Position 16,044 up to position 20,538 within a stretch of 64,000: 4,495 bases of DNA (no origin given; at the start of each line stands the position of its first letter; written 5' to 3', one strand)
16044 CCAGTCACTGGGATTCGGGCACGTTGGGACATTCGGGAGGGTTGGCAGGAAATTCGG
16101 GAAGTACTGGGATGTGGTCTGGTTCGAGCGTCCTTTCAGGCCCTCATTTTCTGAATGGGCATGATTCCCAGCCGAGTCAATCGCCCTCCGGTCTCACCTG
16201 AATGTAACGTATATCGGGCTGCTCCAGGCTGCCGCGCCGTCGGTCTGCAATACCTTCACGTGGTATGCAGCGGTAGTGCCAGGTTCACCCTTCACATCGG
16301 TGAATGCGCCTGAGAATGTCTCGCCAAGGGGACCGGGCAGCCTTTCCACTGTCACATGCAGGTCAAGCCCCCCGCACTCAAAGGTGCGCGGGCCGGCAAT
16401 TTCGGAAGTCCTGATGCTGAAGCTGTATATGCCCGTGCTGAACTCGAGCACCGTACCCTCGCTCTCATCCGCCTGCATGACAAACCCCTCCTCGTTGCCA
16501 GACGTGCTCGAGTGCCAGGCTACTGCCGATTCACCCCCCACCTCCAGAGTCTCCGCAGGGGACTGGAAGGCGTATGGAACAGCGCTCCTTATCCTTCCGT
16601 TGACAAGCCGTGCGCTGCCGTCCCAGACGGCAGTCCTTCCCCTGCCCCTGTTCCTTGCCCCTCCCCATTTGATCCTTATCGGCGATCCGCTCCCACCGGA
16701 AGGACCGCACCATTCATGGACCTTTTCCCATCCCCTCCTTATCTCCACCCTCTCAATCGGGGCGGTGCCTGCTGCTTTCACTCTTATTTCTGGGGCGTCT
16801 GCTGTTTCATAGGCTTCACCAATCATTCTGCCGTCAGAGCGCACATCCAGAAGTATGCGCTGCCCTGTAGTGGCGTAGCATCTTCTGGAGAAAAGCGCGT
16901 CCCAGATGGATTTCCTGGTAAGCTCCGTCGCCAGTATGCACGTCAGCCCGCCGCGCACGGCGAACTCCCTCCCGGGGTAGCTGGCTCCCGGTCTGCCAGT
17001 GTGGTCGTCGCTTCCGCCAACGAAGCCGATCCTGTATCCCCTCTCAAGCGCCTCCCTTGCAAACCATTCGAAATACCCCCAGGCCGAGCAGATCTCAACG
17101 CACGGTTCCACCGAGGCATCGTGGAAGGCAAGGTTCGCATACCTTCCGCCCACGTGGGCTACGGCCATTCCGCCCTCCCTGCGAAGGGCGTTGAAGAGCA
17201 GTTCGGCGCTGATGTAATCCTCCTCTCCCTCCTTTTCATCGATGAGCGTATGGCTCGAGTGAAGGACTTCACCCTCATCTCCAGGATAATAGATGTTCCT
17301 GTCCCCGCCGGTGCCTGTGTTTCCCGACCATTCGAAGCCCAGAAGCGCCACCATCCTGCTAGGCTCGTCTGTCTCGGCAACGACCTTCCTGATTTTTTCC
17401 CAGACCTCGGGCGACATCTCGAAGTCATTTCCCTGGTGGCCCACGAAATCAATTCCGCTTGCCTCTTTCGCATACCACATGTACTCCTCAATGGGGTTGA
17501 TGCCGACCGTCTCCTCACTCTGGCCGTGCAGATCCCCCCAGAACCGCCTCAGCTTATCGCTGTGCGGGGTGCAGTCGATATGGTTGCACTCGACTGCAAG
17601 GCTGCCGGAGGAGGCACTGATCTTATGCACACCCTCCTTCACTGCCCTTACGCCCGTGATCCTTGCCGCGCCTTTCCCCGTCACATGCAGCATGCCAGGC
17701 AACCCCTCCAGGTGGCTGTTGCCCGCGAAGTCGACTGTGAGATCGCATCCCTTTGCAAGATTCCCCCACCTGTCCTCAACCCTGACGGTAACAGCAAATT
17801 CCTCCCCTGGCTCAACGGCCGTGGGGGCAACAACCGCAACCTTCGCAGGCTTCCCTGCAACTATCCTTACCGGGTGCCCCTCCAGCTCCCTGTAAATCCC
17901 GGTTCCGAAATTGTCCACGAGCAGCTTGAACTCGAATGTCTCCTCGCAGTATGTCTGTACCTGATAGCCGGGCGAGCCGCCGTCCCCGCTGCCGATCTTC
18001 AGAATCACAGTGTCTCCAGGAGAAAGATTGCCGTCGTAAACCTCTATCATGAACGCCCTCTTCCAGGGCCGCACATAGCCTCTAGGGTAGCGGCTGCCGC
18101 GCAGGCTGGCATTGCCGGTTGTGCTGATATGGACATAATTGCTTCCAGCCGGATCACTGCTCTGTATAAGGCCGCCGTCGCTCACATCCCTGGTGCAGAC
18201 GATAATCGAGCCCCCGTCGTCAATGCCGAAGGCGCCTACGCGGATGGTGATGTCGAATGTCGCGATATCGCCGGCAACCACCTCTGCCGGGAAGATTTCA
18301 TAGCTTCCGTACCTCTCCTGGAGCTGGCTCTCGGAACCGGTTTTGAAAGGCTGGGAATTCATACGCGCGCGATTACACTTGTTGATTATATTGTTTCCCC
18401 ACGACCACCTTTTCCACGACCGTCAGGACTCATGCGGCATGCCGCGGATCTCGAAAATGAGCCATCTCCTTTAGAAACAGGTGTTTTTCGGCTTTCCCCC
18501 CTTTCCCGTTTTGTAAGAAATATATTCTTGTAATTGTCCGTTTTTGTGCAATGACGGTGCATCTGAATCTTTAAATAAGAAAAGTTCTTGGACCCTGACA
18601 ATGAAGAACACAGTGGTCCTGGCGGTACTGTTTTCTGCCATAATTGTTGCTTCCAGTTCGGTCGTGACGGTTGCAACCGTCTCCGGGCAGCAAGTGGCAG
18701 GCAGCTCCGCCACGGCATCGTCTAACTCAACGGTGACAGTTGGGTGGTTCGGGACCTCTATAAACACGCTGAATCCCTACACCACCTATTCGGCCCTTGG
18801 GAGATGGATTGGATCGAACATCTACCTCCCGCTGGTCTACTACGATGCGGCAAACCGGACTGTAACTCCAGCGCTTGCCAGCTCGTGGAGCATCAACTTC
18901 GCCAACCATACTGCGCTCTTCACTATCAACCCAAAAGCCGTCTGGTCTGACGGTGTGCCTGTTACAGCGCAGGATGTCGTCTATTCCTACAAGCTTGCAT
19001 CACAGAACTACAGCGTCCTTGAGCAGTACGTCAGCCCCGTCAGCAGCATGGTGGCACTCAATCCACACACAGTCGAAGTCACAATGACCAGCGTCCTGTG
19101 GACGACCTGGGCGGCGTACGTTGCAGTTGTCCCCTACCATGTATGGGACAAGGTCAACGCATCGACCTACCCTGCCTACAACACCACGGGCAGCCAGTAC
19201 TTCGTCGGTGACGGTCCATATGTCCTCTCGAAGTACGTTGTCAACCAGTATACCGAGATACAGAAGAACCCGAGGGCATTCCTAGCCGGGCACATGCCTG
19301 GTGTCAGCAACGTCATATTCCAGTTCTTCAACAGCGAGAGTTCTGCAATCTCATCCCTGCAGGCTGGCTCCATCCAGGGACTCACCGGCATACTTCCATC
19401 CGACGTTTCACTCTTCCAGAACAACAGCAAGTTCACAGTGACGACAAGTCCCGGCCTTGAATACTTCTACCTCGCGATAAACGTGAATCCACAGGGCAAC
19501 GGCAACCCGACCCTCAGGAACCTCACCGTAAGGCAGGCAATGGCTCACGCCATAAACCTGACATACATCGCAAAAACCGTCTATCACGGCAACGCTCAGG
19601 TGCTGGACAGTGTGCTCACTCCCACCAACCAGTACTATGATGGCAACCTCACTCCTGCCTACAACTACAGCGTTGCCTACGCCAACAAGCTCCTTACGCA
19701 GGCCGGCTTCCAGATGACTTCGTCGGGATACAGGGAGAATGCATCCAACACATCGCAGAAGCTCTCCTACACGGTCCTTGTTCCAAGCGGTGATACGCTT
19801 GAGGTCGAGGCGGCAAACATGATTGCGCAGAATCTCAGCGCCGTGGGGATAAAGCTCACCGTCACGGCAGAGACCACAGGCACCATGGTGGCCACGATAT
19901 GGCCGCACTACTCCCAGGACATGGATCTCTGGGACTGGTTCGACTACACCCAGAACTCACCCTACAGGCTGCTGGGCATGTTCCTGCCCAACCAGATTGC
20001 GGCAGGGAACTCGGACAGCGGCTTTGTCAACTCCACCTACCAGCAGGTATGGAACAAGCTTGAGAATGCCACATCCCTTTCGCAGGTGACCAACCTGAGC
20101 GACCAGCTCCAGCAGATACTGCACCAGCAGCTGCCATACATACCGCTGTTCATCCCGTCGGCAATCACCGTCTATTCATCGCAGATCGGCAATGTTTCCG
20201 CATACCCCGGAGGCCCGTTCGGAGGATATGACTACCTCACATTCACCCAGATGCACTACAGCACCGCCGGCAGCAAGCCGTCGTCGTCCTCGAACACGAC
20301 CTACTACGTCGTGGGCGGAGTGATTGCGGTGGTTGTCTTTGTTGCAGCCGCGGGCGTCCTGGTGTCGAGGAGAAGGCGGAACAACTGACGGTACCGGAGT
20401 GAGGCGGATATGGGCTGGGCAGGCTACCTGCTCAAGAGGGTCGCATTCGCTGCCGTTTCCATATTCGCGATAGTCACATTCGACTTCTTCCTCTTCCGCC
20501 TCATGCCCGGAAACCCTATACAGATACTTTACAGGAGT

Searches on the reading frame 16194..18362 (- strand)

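Call 59: search_protein_families(library=ncbifam, proteins=[window:16194-18362:-], max_evalue=0.00001)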
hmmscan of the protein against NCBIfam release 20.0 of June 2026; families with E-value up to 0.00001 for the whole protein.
window:16194-18362:- (722 aa): 1 family
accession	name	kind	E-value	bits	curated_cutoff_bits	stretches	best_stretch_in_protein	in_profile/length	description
NF038032.1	CehA_McbA_metalo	domain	5.1e-11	42.6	80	1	436-548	161-268/315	CehA/McbA family metallohydrolase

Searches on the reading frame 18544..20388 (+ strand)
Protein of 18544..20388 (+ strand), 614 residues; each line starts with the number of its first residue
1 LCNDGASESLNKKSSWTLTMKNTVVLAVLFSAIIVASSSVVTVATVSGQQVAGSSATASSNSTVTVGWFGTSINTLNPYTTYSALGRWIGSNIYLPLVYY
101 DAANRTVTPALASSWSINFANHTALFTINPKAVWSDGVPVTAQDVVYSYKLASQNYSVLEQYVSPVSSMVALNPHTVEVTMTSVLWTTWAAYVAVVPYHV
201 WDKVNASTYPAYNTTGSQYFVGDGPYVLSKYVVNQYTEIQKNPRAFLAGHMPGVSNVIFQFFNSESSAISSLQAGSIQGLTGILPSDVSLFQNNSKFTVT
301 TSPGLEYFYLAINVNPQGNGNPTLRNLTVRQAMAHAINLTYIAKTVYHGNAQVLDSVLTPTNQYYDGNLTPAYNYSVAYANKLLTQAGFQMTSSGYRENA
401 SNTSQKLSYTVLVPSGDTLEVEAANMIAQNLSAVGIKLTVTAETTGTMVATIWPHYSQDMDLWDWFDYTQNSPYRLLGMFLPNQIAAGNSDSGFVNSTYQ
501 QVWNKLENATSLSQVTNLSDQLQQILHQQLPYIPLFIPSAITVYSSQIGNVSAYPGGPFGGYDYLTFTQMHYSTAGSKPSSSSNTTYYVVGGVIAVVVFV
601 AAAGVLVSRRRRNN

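Call 59: search_protein_families(library=ncbifam, proteins=[window:18544-20388:+], max_evalue=0.00001)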
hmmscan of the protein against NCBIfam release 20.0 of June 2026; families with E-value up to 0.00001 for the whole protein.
window:18544-20388:+ (614 aa): 10 families
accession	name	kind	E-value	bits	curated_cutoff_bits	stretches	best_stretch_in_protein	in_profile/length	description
TIGR02294.1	nickel_nikA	equivalog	1.2e-36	126.3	393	1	61-552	5-487/501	nickel ABC transporter substrate-binding protein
NF045467.1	Opp4A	equivalog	7.6e-30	103.7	650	1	59-441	32-431/556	oligopeptide ABC transporter substrate-binding protein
NF011689.0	PRK15109.1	equivalog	3.2e-25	88.8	560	1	38-549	7-521/547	ABC transporter substrate-binding protein SapA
NF045468.1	Opp5A_nikA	equivalog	5e-21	74.7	600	1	56-552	12-473/488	nickel ABC transporter substrate-binding protein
NF047575.1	opine_bind_CntA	exception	1.8e-20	73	800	1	38-448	14-417/535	staphylopine-dependent metal ABC transporter substrate-binding lipoprotein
TIGR04028.1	SBP_KPN_01854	hypoth_equivalog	1.9e-19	69.6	468.5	1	321-451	264-390/509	TIGR04028 family ABC transporter substrate-binding protein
NF011942.0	PRK15413.1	equivalog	6.6e-18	64.7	594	1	43-551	11-496/512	glutathione ABC transporter substrate-binding protein GsiB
NF043070.1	DppA_dipep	equivalog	2.3e-16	59.5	1005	1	221-561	208-526/535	dipeptide ABC transporter periplasmic-binding protein DppA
NF011684.0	PRK15104.1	equivalog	1.1e-12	47.4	947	1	22-536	7-509/543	oligopeptide ABC transporter substrate-binding protein OppA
NF007287.0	PRK09755.1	equivalog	8.9e-11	41.3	1098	1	75-550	45-515/535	ABC transporter substrate-binding protein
